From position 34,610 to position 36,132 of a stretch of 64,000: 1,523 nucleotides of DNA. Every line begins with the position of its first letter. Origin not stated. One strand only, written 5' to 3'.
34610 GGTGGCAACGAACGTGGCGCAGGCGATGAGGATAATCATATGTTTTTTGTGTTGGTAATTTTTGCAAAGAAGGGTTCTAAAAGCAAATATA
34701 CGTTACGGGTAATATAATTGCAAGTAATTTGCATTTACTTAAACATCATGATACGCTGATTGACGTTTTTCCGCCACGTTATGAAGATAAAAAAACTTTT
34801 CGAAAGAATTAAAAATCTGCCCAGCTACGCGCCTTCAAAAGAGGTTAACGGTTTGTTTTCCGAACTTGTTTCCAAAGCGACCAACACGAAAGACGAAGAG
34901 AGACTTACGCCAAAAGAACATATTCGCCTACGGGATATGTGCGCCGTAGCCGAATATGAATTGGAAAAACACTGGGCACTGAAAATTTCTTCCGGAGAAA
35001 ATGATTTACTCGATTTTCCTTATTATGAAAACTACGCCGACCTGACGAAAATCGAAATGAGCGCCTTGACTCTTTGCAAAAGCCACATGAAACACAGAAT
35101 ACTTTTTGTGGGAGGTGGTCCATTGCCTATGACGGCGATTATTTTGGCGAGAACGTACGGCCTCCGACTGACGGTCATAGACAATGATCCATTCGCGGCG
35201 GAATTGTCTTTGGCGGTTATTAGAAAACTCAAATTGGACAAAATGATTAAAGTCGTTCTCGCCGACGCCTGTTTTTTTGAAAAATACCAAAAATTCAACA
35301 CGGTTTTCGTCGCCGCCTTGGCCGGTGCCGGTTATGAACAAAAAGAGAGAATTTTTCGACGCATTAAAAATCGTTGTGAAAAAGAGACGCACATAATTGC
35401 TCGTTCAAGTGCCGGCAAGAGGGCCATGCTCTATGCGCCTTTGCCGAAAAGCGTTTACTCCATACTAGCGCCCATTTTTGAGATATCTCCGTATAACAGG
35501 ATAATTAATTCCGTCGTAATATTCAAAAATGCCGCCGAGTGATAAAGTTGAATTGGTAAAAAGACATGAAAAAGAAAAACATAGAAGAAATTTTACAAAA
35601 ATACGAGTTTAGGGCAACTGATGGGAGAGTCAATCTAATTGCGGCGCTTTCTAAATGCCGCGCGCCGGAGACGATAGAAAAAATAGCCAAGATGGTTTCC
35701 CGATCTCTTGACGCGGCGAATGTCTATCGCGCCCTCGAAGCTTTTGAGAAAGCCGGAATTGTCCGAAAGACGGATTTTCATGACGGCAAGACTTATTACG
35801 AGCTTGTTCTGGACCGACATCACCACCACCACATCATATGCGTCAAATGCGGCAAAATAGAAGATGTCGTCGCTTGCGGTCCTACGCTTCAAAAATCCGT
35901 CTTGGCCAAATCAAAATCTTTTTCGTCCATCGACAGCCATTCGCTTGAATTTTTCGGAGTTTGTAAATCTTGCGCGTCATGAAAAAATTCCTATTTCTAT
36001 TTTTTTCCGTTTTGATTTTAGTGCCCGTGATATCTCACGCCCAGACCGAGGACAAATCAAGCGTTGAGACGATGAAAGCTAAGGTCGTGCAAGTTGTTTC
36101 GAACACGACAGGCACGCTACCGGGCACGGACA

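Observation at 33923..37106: Metal-homeostasis island: ZIP importer, nicotianamine-synthase-like enzyme, Fur/Zur regulator, YibE/F membrane protein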

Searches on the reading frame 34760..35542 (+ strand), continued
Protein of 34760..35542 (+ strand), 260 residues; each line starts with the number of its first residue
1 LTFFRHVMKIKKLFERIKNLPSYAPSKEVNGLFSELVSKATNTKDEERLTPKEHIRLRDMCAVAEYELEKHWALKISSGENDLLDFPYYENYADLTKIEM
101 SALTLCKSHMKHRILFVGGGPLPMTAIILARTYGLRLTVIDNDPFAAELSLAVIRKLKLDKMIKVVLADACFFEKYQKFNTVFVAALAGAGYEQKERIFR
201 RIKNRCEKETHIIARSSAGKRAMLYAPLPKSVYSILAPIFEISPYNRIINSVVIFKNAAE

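Call 60: fold_search(model_id=the predicted structure, library=pdb)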
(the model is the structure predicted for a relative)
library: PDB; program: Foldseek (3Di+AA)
matches with E <= 10: 1978; with E <= 0.001: 1058
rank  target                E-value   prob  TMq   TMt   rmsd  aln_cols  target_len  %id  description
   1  3fpj_A                4.0e-16  1.00  0.84  0.83   2.9       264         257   28  Crystal Structure of E81Q mutant of MtNAS in complex with S-ADENOSYLMETHIONINE (released 2009-10-06)
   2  3fpg_A                5.6e-16  1.00  0.85  0.82   2.7       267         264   28  Crystal Structure of E81Q mutant of MtNAS (released 2009-10-06)
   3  3fpe_A                5.9e-16  1.00  0.85  0.81   2.9       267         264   28  Crystal Structure of MtNAS in complex with thermonicotianamine (released 2009-10-06)
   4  3fpj_B                2.1e-15  1.00  0.85  0.82   2.7       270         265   28  Crystal Structure of E81Q mutant of MtNAS in complex with S-ADENOSYLMETHIONINE (released 2009-10-06)
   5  7c9m_A                4.5e-11  1.00  0.77  0.75   4.3       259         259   17  The structure of product-bound CntL, an aminobutyrate transferase in staphylopine biosynthesis (released 2021-04-28)
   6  7c9m_D                8.9e-11  1.00  0.77  0.78   4.3       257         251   17  The structure of product-bound CntL, an aminobutyrate transferase in staphylopine biosynthesis (released 2021-04-28)
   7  7c9k_A                1.1e-10  1.00  0.61  0.67   8.8       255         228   14  Crystal Structure of E84Q mutant of CntL in complex with SAM (released 2021-04-28)
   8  7c9m_C                5.8e-10  1.00  0.76  0.74   4.5       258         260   16  The structure of product-bound CntL, an aminobutyrate transferase in staphylopine biosynthesis (released 2021-04-28)
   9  7c7m                  1.0e-09  1.00  0.71  0.72   5.3       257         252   16  The structure of SAM-bound CntL, an aminobutyrate transferase in staphylopine biosysnthesis (released 2021-04-28)
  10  7c9k_B                1.0e-09  1.00  0.57  0.62   9.1       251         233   15  Crystal Structure of E84Q mutant of CntL in complex with SAM (released 2021-04-28)
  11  8zx0_B                1.1e-09  1.00  0.71  0.73   4.9       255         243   15  Crystal Structure of CntL in complex with a dual-site inhibitor (released 2024-11-06)
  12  8zx0_A                5.9e-09  1.00  0.70  0.73   5.2       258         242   17  Crystal Structure of CntL in complex with a dual-site inhibitor (released 2024-11-06)
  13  4qvg_B                9.9e-09  1.00  0.47  0.36  15.8       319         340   16  Crystal structure of S-adenosylmethionine-dependent methyltransferase SibL in its apo form (released 2015-05-27)
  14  4qvg_C                1.1e-08  1.00  0.51  0.38  14.5       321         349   16  Crystal structure of S-adenosylmethionine-dependent methyltransferase SibL in its apo form (released 2015-05-27)
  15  1xds_B                1.6e-08  1.00  0.48  0.38  14.2       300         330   16  Crystal structure of Aclacinomycin-10-hydroxylase (RdmB) in complex with S-adenosyl-L-methionine (SAM) and 11-deoxy-be (released 2004-11-23)
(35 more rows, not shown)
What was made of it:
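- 34781..35542 (+): Nicotianamine-synthase-family enzyme (253 aa), plant/fungal-like core-NAS type. Foldseek top hit MtNAS, TM 0.85 (call 60).
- Fold TM 0.85 to MtNAS (call 60). CntL belongs to the same fold and superfamily (Foldseek TM about 0.77, call 60). Identity to CntL is 14-17% (call 60).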

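Call 78: find_encoding_contigs(protein=P0305, flank=6000, max_places=3)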
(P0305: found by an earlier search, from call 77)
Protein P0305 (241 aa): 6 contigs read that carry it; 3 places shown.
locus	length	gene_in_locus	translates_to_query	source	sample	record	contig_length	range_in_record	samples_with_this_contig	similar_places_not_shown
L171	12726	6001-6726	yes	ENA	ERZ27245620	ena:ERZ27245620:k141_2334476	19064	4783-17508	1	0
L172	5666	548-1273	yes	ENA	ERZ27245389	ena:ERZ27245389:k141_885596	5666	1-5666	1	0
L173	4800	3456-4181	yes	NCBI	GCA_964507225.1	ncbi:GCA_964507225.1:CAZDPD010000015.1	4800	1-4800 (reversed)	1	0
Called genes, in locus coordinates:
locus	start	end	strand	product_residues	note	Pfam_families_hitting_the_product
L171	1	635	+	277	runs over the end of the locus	PF02424:ApbE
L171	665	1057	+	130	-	PF07681:DoxX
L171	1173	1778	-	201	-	-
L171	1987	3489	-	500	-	PF00083:Sugar_tr (weak), PF07690:MFS_1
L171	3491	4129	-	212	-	-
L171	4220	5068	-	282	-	-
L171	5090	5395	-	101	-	-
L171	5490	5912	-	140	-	PF01475:FUR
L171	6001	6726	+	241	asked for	PF02535:Zip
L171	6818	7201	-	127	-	PF05514:HR_lesion (faint), PF07681:DoxX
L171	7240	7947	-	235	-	PF13482:RNase_H_2, PF10108:DNA_pol_B_exo2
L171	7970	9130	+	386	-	PF00579:tRNA-synt_1b, PF22421:SYY_C-terminal (weak), PF01479:S4 (weak)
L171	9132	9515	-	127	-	PF00702:Hydrolase (faint)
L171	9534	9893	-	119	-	-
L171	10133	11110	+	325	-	PF00438:S-AdoMet_synt_N, PF02772:S-AdoMet_synt_M, PF02773:S-AdoMet_synt_C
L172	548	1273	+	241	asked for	PF02535:Zip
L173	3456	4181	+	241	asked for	PF02535:Zip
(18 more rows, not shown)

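Call 79: find_encoding_contigs(protein=P0306, flank=6000, max_places=2)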
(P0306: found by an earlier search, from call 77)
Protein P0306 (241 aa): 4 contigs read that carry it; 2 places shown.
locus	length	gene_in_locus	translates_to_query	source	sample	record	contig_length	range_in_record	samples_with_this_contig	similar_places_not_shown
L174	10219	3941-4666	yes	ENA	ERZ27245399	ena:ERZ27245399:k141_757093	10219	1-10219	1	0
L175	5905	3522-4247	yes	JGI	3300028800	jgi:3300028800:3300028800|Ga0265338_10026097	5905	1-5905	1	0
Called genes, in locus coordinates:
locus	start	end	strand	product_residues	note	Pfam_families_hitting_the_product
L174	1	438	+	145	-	?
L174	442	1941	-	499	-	PF00083:Sugar_tr (weak), PF07690:MFS_1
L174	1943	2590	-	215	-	-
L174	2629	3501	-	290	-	-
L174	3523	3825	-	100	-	-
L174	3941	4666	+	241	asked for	PF02535:Zip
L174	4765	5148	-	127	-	PF05514:HR_lesion (faint), PF07681:DoxX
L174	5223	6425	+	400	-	PF00579:tRNA-synt_1b, PF22421:SYY_C-terminal, PF01479:S4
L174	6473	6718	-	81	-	-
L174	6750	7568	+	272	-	-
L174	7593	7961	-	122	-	PF13564:DoxX_2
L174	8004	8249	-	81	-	PF01541:GIY-YIG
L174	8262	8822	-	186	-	PF13188:PAS_8 (faint)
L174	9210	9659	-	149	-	-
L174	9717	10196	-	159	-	PF13673:Acetyltransf_10, PF00583:Acetyltransf_1, PF13508:Acetyltransf_7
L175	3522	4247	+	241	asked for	PF02535:Zip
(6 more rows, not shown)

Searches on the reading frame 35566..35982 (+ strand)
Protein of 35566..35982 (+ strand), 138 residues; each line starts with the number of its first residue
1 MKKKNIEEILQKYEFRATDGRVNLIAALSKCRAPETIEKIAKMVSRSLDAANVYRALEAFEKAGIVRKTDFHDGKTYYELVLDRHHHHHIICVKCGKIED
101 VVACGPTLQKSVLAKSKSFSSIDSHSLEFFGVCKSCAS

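Call 3: search_protein_families(library=pfam, proteins=[window:35566-35982:+], max_evalue=0.01)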
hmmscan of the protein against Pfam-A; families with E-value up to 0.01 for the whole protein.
window:35566-35982:+ (138 aa): 3 families
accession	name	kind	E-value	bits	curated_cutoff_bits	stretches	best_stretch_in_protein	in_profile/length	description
PF01475.25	FUR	-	1.9e-20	73.6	23.1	1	14-129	3-120/121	Ferric uptake regulator family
PF25212.1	HVO_A0114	-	3.7e-05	23.9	27.6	1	18-70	21-70/84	HVO_A0114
PF01978.25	TrmB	-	0.0024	18.1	25.6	1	11-79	2-63/68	Sugar-specific transcriptional regulator TrmB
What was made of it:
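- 35566..35982 (+): Fur-family metalloregulator (138 aa), probably Zur-like. Pfam PF01475, E 1.9e-20 (call 3).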

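Call 4: search_protein_families(library=ncbifam, proteins=[window:35566-35982:+], max_evalue=0.01)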
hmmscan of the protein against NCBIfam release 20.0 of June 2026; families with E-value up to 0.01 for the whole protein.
window:35566-35982:+ (138 aa): 9 families
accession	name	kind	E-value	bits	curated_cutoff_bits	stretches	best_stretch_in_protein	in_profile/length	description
NF051892.1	TransRegFurBacil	equivalog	1.6e-19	70.4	220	1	35-137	41-144/149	ferric iron uptake transcriptional regulator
NF006999.0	PRK09462.1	equivalog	1.1e-15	57.5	146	1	40-135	42-135/148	ferric iron uptake transcriptional regulator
NF051891.1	TransRegFurHelico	equivalog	5e-15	55.7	200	1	21-137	29-146/148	ferric iron uptake transcriptional regulator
NF052545.1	TransRegPerRClab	equivalog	1.1e-14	54.5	180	1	4-137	2-135/138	transcriptional regulator PerR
NF047406.1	TransRegPerRTherm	equivalog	1.2e-09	38.5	200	1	40-137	33-126/130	manganese-dependent transcriptional regulator PerR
NF045678.1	TransRegIrrA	equivalog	2.6e-09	37.1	150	1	3-101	6-106/138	iron response transcriptional regulator IrrA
NF047462.1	FUR_perox_PerRA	exception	8.2e-08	32.8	200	1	6-118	8-121/142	peroxide-responsive transcriptional repressor PerRA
NF045677.1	FeRespRegIrr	equivalog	3e-07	30.6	170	1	9-90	3-88/127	Fur family transcriptional regulator Irr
NF011289.0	PRK14700.1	equivalog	0.0022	17.2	570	1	6-83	54-132/300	recombination factor protein RarA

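Call 25: search_solved_structures(query=window:35566-35982:+, max_evalue=0.001, show_alignments=2)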
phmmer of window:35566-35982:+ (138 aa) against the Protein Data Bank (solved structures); distinct sequences matched with E-value up to 0.001: 22.
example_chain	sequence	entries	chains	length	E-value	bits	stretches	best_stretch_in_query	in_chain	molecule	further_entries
5nbc_A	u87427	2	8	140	3.2e-15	59.7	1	3-137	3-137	Ferric uptake regulation protein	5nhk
2w57_A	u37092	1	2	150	1.9e-13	54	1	31-136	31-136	FERRIC UPTAKE REGULATION PROTEIN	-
8j6w_A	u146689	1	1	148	2.1e-13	53.8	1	44-134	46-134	Ferric uptake regulation protein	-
5fd5_A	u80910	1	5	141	2e-12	50.7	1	4-132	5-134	Ferric uptake regulation protein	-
5fd6_A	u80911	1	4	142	2e-12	50.6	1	4-132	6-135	Ferric uptake regulation protein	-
3mwm_A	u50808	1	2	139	2.9e-12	50.1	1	15-137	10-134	Putative metal uptake regulation protein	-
9ire_A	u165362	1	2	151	3.8e-12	49.8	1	34-137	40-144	Ferric uptake regulation protein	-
7vo0_G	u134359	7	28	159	6.9e-12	48.9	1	15-137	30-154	Putative metal uptake regulation protein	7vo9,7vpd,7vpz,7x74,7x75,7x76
2fe3_A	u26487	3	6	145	1.1e-11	48.3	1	8-137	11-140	Peroxide operon regulator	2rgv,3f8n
2o03_A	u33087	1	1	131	2e-11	47.4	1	24-138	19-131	probable Zinc uptake regulation protein FurB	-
4ets_A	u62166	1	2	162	6.4e-11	45.8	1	34-136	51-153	Ferric uptake regulation protein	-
6d57_A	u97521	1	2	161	6.5e-11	45.8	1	34-136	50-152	Ferric uptake regulation protein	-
7ne9_AAA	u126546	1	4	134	2.3e-10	44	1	24-137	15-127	Ferric uptake regulator family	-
3eyy_A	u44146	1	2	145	8.2e-10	42.2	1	15-137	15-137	Putative iron uptake regulatory protein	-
1mzb_A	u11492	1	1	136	8.8e-10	42.1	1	12-127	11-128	ferric uptake regulation protein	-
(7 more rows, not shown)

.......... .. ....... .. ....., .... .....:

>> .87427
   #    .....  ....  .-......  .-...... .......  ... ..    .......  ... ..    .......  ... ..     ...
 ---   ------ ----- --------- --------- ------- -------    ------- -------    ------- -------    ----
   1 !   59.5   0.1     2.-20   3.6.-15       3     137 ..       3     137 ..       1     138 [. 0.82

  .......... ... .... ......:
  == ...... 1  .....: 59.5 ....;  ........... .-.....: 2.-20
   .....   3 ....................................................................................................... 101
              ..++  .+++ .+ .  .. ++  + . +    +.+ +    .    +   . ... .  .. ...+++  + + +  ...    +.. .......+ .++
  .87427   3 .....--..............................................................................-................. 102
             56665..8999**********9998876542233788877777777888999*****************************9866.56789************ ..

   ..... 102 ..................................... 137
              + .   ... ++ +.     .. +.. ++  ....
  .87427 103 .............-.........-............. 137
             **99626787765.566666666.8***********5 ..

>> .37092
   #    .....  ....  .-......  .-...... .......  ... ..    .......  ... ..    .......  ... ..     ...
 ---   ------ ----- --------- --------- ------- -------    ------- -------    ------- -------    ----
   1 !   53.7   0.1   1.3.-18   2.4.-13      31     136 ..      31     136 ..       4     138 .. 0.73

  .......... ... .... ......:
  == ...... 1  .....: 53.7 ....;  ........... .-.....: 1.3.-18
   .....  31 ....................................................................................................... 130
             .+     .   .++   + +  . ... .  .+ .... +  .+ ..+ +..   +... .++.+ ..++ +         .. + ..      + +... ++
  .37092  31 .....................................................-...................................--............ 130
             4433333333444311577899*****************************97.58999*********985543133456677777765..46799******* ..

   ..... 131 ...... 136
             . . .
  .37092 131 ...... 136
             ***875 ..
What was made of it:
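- The best PDB and NCBIfam sequence hits are Fur proteins (calls 4, 25).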

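Call 77: list_cluster_members(proteins=[P0001, P0182, window:35566-35982:+, window:33923-34648:-])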
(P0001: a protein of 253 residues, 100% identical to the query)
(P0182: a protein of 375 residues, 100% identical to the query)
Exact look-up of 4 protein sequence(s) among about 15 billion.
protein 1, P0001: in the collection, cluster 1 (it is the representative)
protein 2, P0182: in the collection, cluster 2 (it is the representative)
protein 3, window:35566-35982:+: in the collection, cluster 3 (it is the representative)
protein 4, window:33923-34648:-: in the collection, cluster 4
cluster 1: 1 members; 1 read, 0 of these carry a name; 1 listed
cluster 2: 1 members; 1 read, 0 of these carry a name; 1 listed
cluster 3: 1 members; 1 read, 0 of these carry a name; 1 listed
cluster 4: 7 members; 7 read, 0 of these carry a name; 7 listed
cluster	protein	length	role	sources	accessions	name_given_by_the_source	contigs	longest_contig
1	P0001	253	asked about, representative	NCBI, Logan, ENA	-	-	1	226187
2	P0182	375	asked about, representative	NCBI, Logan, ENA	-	-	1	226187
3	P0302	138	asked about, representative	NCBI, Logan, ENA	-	-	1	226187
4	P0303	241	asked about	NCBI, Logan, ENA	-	-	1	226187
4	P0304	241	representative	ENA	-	-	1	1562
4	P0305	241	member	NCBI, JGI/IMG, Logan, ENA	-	-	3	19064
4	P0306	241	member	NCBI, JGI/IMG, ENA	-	-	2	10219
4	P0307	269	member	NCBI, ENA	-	-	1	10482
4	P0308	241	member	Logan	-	-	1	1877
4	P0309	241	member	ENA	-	-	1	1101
